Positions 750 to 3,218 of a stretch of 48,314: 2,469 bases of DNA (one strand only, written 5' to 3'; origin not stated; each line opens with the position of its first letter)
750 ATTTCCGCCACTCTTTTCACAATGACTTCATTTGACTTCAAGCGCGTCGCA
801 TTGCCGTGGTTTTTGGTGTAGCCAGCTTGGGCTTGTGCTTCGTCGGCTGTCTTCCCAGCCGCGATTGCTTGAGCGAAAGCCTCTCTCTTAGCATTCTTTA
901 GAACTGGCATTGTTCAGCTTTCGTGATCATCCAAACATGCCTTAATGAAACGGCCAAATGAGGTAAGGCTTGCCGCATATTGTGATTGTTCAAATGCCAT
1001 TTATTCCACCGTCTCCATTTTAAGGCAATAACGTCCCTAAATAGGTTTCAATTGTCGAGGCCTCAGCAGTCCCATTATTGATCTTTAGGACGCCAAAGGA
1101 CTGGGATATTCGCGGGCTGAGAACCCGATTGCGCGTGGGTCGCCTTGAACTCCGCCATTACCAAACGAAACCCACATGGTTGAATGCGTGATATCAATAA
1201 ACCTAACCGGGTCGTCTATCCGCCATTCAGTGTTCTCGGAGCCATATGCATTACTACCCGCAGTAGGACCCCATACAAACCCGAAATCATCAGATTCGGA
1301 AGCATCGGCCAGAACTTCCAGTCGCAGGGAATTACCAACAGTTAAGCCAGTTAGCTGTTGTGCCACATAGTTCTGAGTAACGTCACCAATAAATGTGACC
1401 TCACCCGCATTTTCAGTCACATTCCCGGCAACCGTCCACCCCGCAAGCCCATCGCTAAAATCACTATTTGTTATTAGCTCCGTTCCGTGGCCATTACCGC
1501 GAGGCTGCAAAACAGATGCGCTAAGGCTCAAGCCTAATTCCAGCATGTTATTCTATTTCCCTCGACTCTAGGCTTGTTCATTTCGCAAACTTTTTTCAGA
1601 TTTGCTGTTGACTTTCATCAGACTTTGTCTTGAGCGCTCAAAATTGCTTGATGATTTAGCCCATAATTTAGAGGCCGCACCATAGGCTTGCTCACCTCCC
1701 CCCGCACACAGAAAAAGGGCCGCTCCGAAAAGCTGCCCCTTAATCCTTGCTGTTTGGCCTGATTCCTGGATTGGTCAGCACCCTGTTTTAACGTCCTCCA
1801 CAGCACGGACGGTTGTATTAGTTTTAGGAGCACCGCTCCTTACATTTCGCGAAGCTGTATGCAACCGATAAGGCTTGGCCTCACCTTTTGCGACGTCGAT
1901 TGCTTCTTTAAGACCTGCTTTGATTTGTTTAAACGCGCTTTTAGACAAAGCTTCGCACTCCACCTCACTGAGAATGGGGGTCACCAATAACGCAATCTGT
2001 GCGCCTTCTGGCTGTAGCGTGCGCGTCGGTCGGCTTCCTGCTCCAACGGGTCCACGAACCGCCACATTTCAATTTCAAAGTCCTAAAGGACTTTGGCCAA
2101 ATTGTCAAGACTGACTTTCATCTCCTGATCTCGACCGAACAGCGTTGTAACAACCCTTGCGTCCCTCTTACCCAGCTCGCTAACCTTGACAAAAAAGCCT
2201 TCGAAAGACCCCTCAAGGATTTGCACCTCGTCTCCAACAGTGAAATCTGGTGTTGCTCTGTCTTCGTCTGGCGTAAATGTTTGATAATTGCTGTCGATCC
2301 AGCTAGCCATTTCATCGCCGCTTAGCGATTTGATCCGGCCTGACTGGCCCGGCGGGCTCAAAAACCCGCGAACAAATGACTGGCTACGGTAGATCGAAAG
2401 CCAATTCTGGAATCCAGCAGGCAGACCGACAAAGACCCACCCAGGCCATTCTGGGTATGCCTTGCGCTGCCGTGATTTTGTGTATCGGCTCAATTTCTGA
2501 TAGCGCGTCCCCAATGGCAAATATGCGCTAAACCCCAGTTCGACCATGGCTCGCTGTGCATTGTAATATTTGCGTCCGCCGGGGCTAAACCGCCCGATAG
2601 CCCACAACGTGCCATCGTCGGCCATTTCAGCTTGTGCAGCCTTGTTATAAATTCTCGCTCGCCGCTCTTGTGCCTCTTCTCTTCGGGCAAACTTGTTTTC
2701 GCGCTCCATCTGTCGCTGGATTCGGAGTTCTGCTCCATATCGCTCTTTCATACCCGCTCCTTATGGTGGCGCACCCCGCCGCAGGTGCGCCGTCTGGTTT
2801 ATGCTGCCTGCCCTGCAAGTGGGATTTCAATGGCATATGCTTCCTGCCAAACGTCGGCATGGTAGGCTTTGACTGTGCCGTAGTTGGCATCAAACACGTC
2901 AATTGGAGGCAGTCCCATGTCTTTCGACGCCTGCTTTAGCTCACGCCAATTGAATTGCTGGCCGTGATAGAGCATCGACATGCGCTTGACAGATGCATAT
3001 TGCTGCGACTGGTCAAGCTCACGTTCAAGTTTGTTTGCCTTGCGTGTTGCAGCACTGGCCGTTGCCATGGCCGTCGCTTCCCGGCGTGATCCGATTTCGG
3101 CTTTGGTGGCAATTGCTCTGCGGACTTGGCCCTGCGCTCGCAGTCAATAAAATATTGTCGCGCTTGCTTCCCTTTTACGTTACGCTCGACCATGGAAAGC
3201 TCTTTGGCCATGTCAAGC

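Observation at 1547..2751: Phage NusG/RfaH paralogue in the lambda-Q position, followed by a terminator-containing late leader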

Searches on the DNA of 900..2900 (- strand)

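Call 70: search_rna_families(sources=[L006, L007, L009, L011, L012, L013, L017, L019, L020, L026, L027, L028, L018, L021, L030], threshold=gathering)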
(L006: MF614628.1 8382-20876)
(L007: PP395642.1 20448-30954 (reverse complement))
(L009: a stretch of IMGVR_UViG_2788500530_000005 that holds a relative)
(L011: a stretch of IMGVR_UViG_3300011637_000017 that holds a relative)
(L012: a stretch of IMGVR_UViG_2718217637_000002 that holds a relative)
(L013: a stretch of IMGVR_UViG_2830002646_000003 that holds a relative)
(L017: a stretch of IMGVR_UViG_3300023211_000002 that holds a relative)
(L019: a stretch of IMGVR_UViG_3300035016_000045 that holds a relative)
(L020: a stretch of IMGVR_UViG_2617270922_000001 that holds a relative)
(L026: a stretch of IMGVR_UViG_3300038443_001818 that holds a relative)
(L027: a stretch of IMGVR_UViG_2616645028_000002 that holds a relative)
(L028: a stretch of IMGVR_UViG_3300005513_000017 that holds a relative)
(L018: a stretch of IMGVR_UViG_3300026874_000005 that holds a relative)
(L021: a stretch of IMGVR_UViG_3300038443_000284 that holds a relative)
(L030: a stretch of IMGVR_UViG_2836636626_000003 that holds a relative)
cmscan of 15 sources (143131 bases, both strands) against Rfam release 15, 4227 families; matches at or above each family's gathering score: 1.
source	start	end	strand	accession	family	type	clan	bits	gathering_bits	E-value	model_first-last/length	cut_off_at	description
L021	5848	5916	+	RF00005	tRNA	Gene; tRNA;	CL00001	37.4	29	0.00067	1-71/71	no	tRNA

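Call 71: search_rna_families(source=window, start=900, end=2900, threshold=evalue, max_evalue=10)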
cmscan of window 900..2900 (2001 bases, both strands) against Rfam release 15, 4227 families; matches with E-value up to 10: 1.
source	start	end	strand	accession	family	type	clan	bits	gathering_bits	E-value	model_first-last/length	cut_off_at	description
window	2665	2759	-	RF01932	bxd_4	Gene; lncRNA;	-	15.7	40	9.1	1-106/106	no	Bithoraxoid conserved region 4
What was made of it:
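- On Rfam RNA families: No hit in the leaders of 15 related loci at gathering scores (calls 70, 71).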

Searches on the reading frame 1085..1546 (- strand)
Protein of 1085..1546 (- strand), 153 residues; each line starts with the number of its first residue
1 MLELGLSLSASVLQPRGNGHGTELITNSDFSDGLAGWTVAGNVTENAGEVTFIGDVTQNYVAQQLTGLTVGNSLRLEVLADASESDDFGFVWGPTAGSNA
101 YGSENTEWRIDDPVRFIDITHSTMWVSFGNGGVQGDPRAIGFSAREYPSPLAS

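Call 3: search_protein_families(library=pfam, proteins=[window:1085-1546:-], max_evalue=1)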
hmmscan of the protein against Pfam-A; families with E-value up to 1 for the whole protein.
window:1085-1546:- (153 aa): 0 families

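Call 4: search_protein_families(library=phrogs, proteins=[window:1085-1546:-], max_evalue=0.01)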
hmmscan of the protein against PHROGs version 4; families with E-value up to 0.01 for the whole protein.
window:1085-1546:- (153 aa): 0 families

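Call 5: search_protein_families(library=ncbifam, proteins=[window:1085-1546:-], max_evalue=1)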
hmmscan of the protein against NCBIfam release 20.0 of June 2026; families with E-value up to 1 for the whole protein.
window:1085-1546:- (153 aa): 0 families
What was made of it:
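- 1085..1546 (-): 153-aa ORF of unknown function, the first gene after the terminator and ahead of terS. No family hit (calls 3-5).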

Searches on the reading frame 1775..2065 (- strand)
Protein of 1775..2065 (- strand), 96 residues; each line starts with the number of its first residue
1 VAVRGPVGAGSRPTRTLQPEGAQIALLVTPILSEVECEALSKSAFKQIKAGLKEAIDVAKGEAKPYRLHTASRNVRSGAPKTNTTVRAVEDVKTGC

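Call 3: search_protein_families(library=pfam, proteins=[window:1775-2065:-], max_evalue=1)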
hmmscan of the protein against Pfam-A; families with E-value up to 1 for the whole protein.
window:1775-2065:- (96 aa): 0 families

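Call 4: search_protein_families(library=phrogs, proteins=[window:1775-2065:-], max_evalue=0.01)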
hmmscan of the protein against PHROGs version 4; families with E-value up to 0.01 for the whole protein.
window:1775-2065:- (96 aa): 0 families

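Call 5: search_protein_families(library=ncbifam, proteins=[window:1775-2065:-], max_evalue=1)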
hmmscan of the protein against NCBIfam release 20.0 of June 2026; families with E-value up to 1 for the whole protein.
window:1775-2065:- (96 aa): 1 family
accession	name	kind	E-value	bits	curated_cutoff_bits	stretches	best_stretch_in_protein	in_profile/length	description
NF041265.1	NadS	equivalog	0.033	14.5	60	1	43-68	2-27/94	NadS family protein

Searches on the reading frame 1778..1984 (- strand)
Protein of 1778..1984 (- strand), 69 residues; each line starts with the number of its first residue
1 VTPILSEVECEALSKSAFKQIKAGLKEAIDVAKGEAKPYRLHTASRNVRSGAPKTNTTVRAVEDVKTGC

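Call 103: find_homologous_proteins(query=window:1778-1984:-, max_evalue=0.01)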
Query window:1778-1984:- (69 aa): 1 proteins with E <= 0.01 among 1 candidates.
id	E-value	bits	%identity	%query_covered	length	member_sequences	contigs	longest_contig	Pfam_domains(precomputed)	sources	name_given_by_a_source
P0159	7.6e-36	138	99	100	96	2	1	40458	-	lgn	-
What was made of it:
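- Tried and rejected: The 69-aa ORF has no homologue other than itself (call 103).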

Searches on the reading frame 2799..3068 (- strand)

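Call 3: search_protein_families(library=pfam, proteins=[window:2799-3068:-], max_evalue=1)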
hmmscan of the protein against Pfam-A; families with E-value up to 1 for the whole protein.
window:2799-3068:- (89 aa): 2 families
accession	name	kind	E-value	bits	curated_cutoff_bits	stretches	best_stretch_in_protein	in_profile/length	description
PF13482.12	RNase_H_2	-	0.045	14.1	22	1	16-76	46-95/165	RNase_H superfamily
PF21940.1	Pfc11_Rna14-15-ID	-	0.15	12.4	27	1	6-73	21-93/111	Pfc11 Rna14/15 interacting domain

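Call 4: search_protein_families(library=phrogs, proteins=[window:2799-3068:-], max_evalue=0.01)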
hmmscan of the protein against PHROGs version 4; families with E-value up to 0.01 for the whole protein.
window:2799-3068:- (89 aa): 1 family
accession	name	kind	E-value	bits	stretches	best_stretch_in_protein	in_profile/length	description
phrog_4936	-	transcription regulation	5.3e-29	102.9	1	1-82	173-253/257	transcriptional regulator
